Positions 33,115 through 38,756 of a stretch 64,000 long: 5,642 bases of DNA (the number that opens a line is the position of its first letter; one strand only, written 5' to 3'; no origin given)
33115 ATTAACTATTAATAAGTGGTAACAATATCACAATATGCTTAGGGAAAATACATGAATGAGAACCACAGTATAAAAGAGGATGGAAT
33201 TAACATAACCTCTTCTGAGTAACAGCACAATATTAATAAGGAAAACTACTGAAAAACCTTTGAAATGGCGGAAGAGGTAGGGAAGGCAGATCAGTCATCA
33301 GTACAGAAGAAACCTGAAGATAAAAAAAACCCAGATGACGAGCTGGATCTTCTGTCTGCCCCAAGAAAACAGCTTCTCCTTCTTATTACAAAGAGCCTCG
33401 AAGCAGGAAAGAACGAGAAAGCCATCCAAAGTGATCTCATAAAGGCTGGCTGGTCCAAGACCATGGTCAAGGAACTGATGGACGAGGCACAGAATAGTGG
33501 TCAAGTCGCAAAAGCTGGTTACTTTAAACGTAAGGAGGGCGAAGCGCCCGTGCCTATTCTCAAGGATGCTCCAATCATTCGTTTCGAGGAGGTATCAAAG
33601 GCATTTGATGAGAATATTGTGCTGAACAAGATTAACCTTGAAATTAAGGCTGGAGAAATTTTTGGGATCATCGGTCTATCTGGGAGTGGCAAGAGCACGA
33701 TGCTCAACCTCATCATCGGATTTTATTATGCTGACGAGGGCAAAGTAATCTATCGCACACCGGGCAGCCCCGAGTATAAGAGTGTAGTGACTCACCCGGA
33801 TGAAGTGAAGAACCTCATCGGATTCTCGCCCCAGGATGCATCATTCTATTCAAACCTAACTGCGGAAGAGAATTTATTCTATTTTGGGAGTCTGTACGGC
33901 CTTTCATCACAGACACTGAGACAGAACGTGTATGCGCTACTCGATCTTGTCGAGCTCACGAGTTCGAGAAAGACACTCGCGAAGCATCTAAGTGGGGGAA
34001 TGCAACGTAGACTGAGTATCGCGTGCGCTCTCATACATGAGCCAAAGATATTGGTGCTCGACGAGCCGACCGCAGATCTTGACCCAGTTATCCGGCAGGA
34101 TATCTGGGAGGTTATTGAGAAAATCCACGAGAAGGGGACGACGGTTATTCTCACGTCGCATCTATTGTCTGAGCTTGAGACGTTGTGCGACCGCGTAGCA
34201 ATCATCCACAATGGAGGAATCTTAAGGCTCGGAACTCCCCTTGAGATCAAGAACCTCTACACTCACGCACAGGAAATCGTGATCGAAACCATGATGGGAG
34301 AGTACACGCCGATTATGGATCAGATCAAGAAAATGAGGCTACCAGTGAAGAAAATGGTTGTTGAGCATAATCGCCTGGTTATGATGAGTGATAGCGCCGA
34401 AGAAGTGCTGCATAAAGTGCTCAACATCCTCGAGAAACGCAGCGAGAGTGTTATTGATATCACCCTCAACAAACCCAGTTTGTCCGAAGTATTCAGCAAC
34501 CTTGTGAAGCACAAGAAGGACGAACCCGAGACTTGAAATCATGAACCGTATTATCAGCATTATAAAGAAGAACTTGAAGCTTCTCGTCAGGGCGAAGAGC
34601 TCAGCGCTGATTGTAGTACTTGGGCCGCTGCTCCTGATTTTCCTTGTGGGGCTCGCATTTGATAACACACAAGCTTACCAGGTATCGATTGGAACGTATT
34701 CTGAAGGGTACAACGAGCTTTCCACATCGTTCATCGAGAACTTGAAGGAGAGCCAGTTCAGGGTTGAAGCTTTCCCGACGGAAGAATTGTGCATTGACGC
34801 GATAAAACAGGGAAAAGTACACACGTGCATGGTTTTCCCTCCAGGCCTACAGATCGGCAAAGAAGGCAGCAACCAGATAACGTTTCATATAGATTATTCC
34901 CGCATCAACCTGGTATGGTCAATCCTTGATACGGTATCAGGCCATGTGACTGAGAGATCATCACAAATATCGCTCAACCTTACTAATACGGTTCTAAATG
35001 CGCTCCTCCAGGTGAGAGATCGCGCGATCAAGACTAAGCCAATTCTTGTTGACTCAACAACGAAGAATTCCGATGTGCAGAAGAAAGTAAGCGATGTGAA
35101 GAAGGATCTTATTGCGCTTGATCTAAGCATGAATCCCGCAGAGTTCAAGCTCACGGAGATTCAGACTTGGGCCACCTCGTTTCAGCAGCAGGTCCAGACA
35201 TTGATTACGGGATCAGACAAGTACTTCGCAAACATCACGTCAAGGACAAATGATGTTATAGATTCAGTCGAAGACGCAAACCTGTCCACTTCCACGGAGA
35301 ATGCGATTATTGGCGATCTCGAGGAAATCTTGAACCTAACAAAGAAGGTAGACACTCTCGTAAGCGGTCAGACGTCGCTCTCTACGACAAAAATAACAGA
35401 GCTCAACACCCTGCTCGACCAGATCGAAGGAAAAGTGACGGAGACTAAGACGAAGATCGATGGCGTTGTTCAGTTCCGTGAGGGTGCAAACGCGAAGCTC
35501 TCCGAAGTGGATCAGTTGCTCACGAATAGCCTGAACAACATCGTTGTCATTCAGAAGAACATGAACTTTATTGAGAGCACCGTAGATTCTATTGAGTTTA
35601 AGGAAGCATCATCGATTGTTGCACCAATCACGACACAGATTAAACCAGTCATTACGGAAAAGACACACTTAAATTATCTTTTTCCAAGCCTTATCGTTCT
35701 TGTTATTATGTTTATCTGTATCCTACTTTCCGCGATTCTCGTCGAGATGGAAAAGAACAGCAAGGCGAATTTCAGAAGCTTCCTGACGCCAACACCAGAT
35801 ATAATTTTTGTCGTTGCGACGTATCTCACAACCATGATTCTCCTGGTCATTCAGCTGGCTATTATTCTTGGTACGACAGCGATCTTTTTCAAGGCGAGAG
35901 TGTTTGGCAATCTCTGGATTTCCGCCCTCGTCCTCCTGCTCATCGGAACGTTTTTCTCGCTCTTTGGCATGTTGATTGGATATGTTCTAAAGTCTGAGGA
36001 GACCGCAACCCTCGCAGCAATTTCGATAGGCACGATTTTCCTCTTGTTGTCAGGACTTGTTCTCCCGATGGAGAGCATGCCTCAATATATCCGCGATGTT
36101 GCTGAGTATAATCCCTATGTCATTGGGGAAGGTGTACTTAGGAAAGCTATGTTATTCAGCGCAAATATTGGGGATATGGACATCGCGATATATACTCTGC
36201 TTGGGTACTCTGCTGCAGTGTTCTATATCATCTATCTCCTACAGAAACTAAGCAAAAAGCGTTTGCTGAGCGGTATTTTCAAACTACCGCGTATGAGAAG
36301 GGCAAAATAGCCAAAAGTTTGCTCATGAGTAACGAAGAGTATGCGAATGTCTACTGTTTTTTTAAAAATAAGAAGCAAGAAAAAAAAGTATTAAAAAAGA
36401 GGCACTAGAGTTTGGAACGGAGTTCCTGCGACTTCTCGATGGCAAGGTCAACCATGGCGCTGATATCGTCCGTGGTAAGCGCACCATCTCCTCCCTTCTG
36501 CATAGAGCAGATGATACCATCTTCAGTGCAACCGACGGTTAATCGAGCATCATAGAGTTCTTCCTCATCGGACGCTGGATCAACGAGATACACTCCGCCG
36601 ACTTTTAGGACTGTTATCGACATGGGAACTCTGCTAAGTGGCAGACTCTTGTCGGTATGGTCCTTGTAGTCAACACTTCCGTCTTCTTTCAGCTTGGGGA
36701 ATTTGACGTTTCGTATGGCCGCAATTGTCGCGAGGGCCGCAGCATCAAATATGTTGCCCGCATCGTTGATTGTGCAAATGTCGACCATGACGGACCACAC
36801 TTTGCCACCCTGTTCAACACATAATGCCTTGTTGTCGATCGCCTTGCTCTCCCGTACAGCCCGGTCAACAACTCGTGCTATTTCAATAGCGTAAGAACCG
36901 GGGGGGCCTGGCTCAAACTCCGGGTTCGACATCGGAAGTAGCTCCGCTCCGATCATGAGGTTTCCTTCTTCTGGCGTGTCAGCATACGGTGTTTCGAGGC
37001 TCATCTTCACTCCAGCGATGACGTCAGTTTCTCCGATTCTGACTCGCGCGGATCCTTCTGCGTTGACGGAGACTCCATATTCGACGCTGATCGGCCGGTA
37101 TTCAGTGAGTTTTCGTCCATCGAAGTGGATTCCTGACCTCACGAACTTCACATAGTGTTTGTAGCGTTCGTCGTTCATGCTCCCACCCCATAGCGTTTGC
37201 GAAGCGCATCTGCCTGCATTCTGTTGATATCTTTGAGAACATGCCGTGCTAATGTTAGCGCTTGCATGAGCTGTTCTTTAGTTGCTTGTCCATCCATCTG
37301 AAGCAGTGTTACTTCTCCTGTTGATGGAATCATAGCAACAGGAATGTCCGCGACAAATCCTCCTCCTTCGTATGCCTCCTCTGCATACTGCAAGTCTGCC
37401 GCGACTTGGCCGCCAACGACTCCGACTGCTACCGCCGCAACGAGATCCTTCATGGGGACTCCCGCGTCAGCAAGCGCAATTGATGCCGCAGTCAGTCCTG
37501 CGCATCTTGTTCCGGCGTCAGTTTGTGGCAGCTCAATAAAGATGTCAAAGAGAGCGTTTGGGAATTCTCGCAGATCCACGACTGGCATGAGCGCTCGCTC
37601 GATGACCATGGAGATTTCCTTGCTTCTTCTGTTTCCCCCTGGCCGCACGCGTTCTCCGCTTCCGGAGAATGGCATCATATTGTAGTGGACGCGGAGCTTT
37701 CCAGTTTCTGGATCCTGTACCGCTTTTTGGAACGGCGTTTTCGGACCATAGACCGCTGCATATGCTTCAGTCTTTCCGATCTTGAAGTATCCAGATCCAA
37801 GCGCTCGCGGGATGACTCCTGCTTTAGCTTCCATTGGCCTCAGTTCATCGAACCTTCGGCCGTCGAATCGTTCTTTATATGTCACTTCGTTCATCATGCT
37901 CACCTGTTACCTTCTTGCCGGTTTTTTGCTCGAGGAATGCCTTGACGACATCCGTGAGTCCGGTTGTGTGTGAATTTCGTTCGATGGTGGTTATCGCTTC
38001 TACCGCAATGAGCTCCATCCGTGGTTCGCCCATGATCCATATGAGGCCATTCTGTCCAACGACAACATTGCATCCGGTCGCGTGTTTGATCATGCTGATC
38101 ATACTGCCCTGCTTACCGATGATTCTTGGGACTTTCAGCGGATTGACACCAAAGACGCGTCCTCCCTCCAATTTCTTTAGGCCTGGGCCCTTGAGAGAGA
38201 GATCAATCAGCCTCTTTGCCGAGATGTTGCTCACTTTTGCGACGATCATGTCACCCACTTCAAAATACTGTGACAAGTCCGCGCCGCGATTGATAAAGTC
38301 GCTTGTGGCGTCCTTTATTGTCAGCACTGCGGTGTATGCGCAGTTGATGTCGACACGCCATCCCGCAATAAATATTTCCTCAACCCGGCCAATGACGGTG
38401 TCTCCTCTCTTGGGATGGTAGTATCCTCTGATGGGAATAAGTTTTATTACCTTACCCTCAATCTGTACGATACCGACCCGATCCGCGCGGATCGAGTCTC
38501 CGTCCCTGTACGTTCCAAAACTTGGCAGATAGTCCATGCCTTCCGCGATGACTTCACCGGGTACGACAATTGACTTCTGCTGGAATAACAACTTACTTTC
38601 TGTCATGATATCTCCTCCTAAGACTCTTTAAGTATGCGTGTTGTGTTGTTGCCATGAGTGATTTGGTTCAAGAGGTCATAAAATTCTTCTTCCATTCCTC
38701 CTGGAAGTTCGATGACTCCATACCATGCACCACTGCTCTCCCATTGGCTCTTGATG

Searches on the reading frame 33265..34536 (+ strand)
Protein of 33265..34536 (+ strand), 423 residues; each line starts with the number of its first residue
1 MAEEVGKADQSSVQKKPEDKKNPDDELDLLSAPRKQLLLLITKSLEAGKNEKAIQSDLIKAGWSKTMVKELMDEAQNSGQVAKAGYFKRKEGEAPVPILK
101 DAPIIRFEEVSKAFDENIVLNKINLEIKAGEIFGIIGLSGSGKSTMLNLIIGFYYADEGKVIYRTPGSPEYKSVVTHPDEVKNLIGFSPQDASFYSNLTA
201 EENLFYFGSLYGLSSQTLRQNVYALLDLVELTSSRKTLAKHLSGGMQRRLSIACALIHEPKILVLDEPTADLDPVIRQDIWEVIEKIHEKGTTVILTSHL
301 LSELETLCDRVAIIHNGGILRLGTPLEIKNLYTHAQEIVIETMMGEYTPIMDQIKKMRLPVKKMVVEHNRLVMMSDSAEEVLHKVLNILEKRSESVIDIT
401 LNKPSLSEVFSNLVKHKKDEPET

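Call 12: search_protein_families(library=pfam, proteins=[window:33265-34536:+], max_evalue=0.001)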
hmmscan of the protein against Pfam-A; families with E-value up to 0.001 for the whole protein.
window:33265-34536:+ (423 aa): 4 families
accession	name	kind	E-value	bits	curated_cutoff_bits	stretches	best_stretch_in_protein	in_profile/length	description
PF00005.33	ABC_tran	-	1.5e-30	107.1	25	1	120-270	1-137/137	ABC transporter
PF13304.12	AAA_21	-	1.9e-10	41.7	27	1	209-301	220-300/304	AAA domain, putative AbiEii toxin, Type IV TA system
PF13732.12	DrrA1-3_C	-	0.00035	21.6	27.4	0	323-414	1-81/81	ATP-binding protein DrrA1-3-like, C-terminal domain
PF02463.25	SMC_N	-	0.00075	19.4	40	0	132-302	26-200/220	RecF/RecN/SMC N terminal domain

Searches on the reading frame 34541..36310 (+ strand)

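Call 12: search_protein_families(library=pfam, proteins=[window:34541-36310:+], max_evalue=0.001)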
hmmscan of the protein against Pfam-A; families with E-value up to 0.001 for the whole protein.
window:34541-36310:+ (589 aa): 2 families
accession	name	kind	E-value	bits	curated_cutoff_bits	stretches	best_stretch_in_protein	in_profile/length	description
PF12698.13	ABC2_membrane_3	-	3.7e-28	99.1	31.6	2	265-562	59-341/347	ABC-2 family transporter protein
PF01061.29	ABC2_membrane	-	1.1e-16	61.5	26.9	1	376-537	48-210/211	ABC-2 type transporter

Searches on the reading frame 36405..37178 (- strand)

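Call 12: search_protein_families(library=pfam, proteins=[window:36405-37178:-], max_evalue=0.001)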
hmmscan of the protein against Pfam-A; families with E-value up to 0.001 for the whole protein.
window:36405-37178:- (257 aa): 2 families
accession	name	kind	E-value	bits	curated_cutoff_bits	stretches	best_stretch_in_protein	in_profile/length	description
PF01138.27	RNase_PH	-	4.4e-29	102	25.5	1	26-161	1-130/130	3' exoribonuclease family, domain 1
PF03725.20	RNase_PH_C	-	4.1e-14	52.7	20.8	1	184-248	2-66/67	3' exoribonuclease family, domain 2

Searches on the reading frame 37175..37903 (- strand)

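Call 12: search_protein_families(library=pfam, proteins=[window:37175-37903:-], max_evalue=0.001)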
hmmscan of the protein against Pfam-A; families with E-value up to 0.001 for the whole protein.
window:37175-37903:- (242 aa): 2 families
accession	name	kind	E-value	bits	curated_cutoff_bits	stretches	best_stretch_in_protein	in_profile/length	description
PF01138.27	RNase_PH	-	1.5e-27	97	25.5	1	20-150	1-130/130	3' exoribonuclease family, domain 1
PF03725.20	RNase_PH_C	-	9.5e-10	38.7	20.8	1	153-220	1-65/67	3' exoribonuclease family, domain 2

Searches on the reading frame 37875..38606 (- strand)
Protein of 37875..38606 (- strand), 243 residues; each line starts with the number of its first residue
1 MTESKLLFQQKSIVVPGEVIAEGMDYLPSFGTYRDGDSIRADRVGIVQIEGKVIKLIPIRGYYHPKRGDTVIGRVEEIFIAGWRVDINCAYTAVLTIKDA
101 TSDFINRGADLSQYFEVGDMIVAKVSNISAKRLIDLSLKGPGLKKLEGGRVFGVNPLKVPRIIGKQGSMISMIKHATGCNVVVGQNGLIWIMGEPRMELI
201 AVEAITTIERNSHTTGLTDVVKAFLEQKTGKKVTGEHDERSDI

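Call 12: search_protein_families(library=pfam, proteins=[window:37875-38606:-], max_evalue=0.001)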
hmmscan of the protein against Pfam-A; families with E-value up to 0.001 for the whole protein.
window:37875-38606:- (243 aa): 6 families
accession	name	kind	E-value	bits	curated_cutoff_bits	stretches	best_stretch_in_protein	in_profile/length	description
PF21266.3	RRP4_S1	-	2.3e-11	44.2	27.3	1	63-99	2-38/73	RRP4, S1 domain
PF00013.35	KH_1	-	3.7e-07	30.2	21.5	1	154-205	6-64/66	KH domain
PF14382.12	ECR1_N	-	1.5e-06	28.3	27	1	13-49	1-37/38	Exosome complex exonuclease RRP4 N-terminal region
PF15985.11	KH_6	-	2.7e-06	28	27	1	149-193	1-43/47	KH domain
PF22625.2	ECR1_N_2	-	8e-06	26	27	1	12-59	2-50/51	Exosome RNA binding protein RRP4 N-terminal domain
PF21262.3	RRP40_S1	-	0.00036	20.8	27.1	0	63-129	1-63/83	Exosome complex component RRP40, S1 domain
